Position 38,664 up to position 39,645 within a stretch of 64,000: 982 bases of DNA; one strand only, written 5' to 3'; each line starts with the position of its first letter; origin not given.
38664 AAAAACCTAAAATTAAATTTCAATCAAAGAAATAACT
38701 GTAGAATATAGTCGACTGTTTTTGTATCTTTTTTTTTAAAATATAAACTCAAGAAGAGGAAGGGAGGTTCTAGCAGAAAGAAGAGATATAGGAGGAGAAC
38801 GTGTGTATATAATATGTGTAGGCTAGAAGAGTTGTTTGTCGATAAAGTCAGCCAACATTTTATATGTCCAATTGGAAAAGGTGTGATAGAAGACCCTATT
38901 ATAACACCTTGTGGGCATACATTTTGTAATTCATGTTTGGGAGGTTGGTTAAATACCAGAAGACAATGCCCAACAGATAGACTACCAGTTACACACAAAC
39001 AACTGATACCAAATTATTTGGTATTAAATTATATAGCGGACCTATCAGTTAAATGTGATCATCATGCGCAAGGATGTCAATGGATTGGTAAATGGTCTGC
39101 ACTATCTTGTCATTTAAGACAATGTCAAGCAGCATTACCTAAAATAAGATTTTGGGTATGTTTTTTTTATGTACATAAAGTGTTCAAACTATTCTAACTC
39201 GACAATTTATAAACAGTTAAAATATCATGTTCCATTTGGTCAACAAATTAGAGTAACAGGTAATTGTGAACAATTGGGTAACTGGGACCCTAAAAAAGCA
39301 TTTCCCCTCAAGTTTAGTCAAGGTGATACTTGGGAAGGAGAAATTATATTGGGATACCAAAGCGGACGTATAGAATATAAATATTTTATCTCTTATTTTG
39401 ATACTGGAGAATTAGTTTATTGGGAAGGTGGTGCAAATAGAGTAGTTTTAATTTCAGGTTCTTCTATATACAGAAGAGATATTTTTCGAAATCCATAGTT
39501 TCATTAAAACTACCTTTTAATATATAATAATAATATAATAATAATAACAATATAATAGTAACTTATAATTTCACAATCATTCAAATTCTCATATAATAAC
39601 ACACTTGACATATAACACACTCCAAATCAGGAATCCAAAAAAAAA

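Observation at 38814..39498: RING + TRAF-zinc-finger E3 fused to a CBM20 starch/glycogen-binding module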

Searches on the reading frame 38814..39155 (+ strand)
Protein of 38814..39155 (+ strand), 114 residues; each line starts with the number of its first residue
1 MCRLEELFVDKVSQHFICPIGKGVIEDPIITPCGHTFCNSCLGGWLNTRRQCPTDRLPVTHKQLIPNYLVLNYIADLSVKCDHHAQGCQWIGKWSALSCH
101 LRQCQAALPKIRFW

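Call 5: search_protein_families(library=pfam, proteins=[window:38814-39155:+], max_evalue=1)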
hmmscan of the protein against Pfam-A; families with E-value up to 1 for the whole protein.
seq(114 aa): 13 families
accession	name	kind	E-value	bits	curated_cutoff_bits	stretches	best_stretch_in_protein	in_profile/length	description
PF13923.12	zf-C3HC4_2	-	7.8e-11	42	27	1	18-54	2-39/40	Zinc finger, C3HC4 type (RING finger)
PF13445.12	zf-RING_UBOX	-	4.9e-10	39.7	25.2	1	18-53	1-39/39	RING-type zinc-finger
PF00097.31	zf-C3HC4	-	7.7e-10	38.9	21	1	18-54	1-39/40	Zinc finger, C3HC4 type (RING finger)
PF04564.21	U-box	-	5.3e-09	36.5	21.4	1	14-70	3-60/73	U-box domain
PF13639.12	zf-RING_2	-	5.2e-08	33.5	27.3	1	26-56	14-44/44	Ring finger domain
PF12678.13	zf-rbx1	-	2.9e-06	27.9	31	1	29-56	28-55/55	RING-H2 zinc finger domain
PF14634.12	zf-RING_5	-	4.7e-06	26.9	27.9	1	26-54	13-40/43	zinc-RING finger domain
PF13920.12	zf-C3HC4_3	-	5.5e-06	26.5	27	1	18-60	5-47/49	Zinc finger, C3HC4 type (RING finger)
PF15227.12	zf-C3HC4_4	-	1.3e-05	25.6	30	1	18-47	1-30/42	zinc finger of C3HC4-type, RING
PF11789.14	zf-Nse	-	0.00014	22.1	27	1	5-54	1-53/57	Zinc-finger of the MIZ type in Nse subunit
PF21363.3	TRAF3_RING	-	0.0007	19.7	26.9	1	27-46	10-29/40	TNF receptor-associated factor 2/3/5, RING domain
PF14447.12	Prok-RING_4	-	0.015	15.6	27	1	26-45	9-28/46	Prokaryotic RING finger family 4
PF24921.1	RING_XB3-XBAT31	-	0.075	13.5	50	1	22-48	6-32/57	E3 ubiquitin-protein ligase XB3/XBAT31 RING finger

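Call 54: predict_structure(alignment_id=A3)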
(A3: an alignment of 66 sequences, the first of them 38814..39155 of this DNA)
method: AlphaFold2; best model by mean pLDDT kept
length: 114 residues; sequences in the alignment: 66
mean_pLDDT: 94.2   pTM: 0.80
mean pLDDT of the five models: 94.2, 91.5, 90.0, 89.9, 89.4
residues with pLDDT >= 90: 103; 70-90: 6; 50-70: 5; < 50: 0
segments of 3 or more residues with pLDDT < 50: none
pLDDT, mean of each block of 10 residues (from residue 1): 95 96 97 97 96 97 97 97 94 97 84 66
secondary structure, 60 per line:
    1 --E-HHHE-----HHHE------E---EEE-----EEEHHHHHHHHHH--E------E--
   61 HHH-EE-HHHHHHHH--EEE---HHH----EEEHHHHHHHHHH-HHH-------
elements in order: E28-30 E36-38 H39-48 H68-75 E78-80 E91-93 H94-103

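Call 57: fold_search(model_id=the predicted structure, library=pdb)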
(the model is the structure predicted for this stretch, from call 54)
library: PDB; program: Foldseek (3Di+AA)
matches with E <= 10: 719; with E <= 0.001: 130
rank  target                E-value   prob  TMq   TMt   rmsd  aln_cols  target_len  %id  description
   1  5vnz_A                2.0e-10  1.00  0.79  0.83   1.6       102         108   32  Structure of a TRAF6-Ubc13~Ub complex (released 2017-12-06)
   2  5vnz_D                2.2e-10  1.00  0.80  0.82   1.6       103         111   32  Structure of a TRAF6-Ubc13~Ub complex (released 2017-12-06)
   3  5vo0_A                2.6e-10  1.00  0.77  0.84   1.5        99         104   31  Structure of a TRAF6-Ubc13~Ub complex (released 2017-12-06)
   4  5vo0_D                4.2e-10  1.00  0.76  0.56   1.6        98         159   32  Structure of a TRAF6-Ubc13~Ub complex (released 2017-12-06)
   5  7l3l_B                5.1e-10  1.00  0.77  0.82   1.5        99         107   28  Structure of TRAF5 and TRAF6 RING Hetero dimer (released 2021-02-17)
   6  3hcs_A                5.5e-10  1.00  0.81  0.60   1.4       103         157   29  Crystal structure of the N-terminal domain of TRAF6 (released 2009-05-26)
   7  5h7r                  1.2e-09  1.00  0.78  0.72   1.6        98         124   30  Structural basis of the flanking zinc-finger motifs crucial for the E3 ligase activity of the LNX1 RING domain (released 2017-11-29)
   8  3hct_A                1.3e-09  1.00  0.76  0.82   1.7        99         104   28  Crystal structure of TRAF6 in complex with Ubc13 in the P1 space group (released 2009-05-26)
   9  5din_B                1.4e-09  1.00  0.81  0.75   1.5       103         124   30  Structural Basis for the Indispensable Role of a Unique Zinc Finger Motif in LNX2 Ubiquitination (released 2015-10-14)
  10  5din_A                3.1e-09  1.00  0.80  0.77   1.4       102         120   30  Structural Basis for the Indispensable Role of a Unique Zinc Finger Motif in LNX2 Ubiquitination (released 2015-10-14)
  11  3hcu_A                6.1e-09  1.00  0.81  0.87   1.3       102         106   29  Crystal structure of TRAF6 in complex with Ubc13 in the C2 space group (released 2009-05-26)
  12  7l3l_A                1.9e-08  1.00  0.69  0.57   2.6        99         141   25  Structure of TRAF5 and TRAF6 RING Hetero dimer (released 2021-02-17)
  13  7l3l_C                2.7e-08  1.00  0.70  0.60   2.7       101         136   25  Structure of TRAF5 and TRAF6 RING Hetero dimer (released 2021-02-17)
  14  7l3l_D                5.6e-08  1.00  0.70  0.80   1.6        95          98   25  Structure of TRAF5 and TRAF6 RING Hetero dimer (released 2021-02-17)
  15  1rmd                  2.6e-07  1.00  0.77  0.75   1.8       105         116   27  RAG1 DIMERIZATION DOMAIN (released 1997-07-23)
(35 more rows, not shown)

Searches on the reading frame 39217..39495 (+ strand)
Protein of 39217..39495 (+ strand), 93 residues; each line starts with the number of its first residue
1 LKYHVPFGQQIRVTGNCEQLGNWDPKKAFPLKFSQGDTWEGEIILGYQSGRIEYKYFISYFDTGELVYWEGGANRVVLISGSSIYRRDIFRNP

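Call 5: search_protein_families(library=pfam, proteins=[window:39217-39495:+], max_evalue=1)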
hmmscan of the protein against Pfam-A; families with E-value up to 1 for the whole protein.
seq(93 aa): 1 family
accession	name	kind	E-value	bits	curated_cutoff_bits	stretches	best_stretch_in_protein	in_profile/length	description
PF00686.25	CBM_20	-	1e-15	57.7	23.3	1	4-80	11-88/97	Starch binding domain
